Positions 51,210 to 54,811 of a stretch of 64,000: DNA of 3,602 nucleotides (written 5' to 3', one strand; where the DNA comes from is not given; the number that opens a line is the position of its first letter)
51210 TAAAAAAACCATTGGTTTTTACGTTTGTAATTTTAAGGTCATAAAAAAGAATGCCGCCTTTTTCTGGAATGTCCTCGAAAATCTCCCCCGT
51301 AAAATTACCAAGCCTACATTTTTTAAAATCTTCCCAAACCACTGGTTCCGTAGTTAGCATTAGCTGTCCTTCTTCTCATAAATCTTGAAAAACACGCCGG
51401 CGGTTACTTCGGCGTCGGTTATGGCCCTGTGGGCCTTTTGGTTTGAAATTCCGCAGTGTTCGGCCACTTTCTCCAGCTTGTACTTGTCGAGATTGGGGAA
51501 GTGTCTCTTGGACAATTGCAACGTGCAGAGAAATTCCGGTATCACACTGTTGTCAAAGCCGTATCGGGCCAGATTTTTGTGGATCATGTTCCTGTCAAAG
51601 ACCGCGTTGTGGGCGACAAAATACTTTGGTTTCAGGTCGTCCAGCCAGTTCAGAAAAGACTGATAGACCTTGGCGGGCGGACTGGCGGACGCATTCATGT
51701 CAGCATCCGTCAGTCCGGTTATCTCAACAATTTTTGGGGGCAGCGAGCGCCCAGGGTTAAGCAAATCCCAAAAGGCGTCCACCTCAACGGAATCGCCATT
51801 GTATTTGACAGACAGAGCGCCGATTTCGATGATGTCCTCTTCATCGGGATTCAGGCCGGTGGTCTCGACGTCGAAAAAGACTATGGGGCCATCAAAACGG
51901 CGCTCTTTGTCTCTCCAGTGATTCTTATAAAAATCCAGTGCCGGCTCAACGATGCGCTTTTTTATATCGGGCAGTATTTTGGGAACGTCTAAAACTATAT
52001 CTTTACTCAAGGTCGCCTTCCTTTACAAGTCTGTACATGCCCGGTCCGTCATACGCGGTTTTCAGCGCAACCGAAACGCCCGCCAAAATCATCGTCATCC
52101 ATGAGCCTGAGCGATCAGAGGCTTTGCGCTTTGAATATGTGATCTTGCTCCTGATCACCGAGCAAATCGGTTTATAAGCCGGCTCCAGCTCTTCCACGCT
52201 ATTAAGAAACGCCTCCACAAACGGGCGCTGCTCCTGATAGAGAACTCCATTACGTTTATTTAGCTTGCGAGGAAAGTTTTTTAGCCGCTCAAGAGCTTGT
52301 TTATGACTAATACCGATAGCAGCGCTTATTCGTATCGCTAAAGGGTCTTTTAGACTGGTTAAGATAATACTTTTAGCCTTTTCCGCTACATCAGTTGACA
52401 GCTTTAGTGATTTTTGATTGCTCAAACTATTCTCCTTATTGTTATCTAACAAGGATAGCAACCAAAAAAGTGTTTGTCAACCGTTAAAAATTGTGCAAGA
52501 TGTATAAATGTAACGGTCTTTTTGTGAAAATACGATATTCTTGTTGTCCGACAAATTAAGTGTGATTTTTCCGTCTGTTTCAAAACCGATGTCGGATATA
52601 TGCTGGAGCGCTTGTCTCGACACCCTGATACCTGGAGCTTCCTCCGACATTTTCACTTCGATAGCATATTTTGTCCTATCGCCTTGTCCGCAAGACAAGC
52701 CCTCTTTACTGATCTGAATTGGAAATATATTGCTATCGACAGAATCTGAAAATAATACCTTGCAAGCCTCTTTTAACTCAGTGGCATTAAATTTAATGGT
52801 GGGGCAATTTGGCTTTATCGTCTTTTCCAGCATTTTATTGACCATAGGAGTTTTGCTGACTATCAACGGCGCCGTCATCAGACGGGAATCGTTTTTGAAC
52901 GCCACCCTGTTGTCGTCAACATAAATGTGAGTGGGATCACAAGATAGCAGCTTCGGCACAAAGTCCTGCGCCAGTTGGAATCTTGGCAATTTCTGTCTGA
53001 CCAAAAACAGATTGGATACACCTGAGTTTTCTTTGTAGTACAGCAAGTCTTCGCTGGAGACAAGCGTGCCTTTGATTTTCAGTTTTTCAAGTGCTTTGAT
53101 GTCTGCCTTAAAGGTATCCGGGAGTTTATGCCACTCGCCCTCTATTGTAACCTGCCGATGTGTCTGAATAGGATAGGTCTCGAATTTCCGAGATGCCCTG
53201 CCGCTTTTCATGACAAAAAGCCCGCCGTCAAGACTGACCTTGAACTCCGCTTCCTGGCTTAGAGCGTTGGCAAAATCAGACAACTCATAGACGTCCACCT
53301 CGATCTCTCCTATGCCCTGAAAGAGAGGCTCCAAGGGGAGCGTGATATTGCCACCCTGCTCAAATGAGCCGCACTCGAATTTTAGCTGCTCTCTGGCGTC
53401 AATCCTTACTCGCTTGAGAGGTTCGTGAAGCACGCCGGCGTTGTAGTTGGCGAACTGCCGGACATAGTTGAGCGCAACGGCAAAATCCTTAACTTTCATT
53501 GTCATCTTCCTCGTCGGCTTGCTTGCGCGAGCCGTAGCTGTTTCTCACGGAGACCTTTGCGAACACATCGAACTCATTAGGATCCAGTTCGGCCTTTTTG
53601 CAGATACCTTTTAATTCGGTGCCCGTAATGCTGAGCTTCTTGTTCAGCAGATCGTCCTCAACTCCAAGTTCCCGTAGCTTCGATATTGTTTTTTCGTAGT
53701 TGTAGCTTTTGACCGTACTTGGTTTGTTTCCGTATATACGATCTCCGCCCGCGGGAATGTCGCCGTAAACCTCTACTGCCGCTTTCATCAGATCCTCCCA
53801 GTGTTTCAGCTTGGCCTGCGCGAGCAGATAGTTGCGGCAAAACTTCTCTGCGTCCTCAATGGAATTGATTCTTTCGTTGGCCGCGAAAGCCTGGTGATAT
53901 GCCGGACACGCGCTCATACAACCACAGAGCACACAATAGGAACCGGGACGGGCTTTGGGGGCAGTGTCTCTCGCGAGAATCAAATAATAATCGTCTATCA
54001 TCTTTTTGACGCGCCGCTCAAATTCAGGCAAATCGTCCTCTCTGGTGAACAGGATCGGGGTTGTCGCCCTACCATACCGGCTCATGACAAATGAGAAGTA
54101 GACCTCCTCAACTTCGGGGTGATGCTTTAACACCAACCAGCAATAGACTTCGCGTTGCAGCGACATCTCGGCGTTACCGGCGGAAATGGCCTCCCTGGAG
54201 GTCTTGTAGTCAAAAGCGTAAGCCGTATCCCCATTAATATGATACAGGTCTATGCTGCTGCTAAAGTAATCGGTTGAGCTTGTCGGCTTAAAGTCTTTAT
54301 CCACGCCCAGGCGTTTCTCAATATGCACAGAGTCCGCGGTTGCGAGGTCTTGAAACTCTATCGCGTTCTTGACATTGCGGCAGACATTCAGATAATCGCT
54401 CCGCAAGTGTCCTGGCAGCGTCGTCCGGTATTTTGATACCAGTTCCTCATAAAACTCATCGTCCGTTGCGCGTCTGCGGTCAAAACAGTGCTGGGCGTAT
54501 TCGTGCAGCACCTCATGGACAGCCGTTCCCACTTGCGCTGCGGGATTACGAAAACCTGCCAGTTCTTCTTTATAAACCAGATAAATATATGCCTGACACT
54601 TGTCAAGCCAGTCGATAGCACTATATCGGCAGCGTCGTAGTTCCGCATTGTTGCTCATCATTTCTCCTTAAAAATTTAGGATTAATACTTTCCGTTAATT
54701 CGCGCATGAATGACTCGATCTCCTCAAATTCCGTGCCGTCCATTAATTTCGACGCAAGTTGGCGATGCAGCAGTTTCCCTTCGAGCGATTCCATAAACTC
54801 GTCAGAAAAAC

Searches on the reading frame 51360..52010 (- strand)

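Call 3: search_protein_families(library=pfam, proteins=[window:51360-52010:-], max_evalue=0.1)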
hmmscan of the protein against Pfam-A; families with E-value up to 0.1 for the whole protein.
window:51360-52010:- (216 aa): 3 families
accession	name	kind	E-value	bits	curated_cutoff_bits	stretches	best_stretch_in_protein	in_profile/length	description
PF00929.31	RNase_T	-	1.6e-30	107.3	24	1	44-207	1-164/164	Exonuclease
PF13482.12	RNase_H_2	-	2.6e-06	27.9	22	1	44-190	1-117/165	RNase_H superfamily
PF16473.11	Rv2179c-like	-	0.0012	19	27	0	109-207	77-173/177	3'-5' exoribonuclease Rv2179c-like domain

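Call 4: search_protein_families(library=phrogs, proteins=[window:51360-52010:-], max_evalue=0.01)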
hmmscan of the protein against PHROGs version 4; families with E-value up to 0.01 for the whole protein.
window:51360-52010:- (216 aa): 6 families
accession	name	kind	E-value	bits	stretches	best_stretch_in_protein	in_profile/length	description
phrog_192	-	DNA, RNA and nucleotide metabolism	2.4e-48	166.4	1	39-213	104-273/397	DNA polymerase exonuclease subunit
phrog_14632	-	DNA, RNA and nucleotide metabolism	3.1e-25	89.7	1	39-213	81-245/380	DNA polymerase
phrog_17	-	DNA, RNA and nucleotide metabolism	2.8e-14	53.1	1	37-212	665-826/1445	DNA polymerase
phrog_403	-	DNA, RNA and nucleotide metabolism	2.9e-06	27.4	1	113-195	128-207/321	DNA polymerase exonuclease subunit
phrog_35698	-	unknown function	0.003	18.7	0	137-173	11-47/63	-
phrog_19080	-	unknown function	0.0065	16.1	0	176-207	159-190/477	-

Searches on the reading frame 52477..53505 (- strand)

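Call 3: search_protein_families(library=pfam, proteins=[window:52477-53505:-], max_evalue=0.1)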
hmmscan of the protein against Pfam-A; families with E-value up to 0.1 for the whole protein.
window:52477-53505:- (342 aa): 0 families

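Call 4: search_protein_families(library=phrogs, proteins=[window:52477-53505:-], max_evalue=0.01)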
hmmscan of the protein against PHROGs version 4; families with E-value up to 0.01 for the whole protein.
window:52477-53505:- (342 aa): 1 family
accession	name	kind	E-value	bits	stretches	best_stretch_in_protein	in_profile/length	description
phrog_947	-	DNA, RNA and nucleotide metabolism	1.8e-08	34.7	1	193-327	213-348/368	DNA polymerase processivity factor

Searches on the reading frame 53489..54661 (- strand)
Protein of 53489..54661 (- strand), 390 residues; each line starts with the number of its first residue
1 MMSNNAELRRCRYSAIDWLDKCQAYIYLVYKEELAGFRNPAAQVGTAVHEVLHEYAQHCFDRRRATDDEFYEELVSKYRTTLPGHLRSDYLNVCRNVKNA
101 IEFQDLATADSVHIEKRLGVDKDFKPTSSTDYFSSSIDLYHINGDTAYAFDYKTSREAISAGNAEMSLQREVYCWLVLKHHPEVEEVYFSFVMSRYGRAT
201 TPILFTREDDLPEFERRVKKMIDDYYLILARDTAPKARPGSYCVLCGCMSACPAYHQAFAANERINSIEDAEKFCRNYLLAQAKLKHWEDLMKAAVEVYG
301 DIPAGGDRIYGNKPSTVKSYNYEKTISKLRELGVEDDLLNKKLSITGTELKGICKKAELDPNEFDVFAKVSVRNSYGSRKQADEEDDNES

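Call 3: search_protein_families(library=pfam, proteins=[window:53489-54661:-], max_evalue=0.1)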
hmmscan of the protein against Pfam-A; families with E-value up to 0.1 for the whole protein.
window:53489-54661:- (390 aa): 2 families
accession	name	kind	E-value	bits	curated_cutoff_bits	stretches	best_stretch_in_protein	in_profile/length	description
PF12705.13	PDDEXK_1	-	4.5e-12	46.9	22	1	14-253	5-247/247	PD-(D/E)XK nuclease superfamily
PF01930.23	Cas_Cas4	-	0.0057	17.2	22.7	1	134-252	53-158/160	Domain of unknown function DUF83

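Call 4: search_protein_families(library=phrogs, proteins=[window:53489-54661:-], max_evalue=0.01)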
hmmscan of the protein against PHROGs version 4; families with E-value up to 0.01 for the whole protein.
window:53489-54661:- (390 aa): 3 families
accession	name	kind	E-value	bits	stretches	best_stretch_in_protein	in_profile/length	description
phrog_69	-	DNA, RNA and nucleotide metabolism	1.6e-22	81.2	1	2-357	81-435/501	exonuclease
phrog_1218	-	DNA, RNA and nucleotide metabolism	1.9e-07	31.7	1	6-201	5-213/364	exonuclease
phrog_298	-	DNA, RNA and nucleotide metabolism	0.0012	19.2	0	32-57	96-121/293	exonuclease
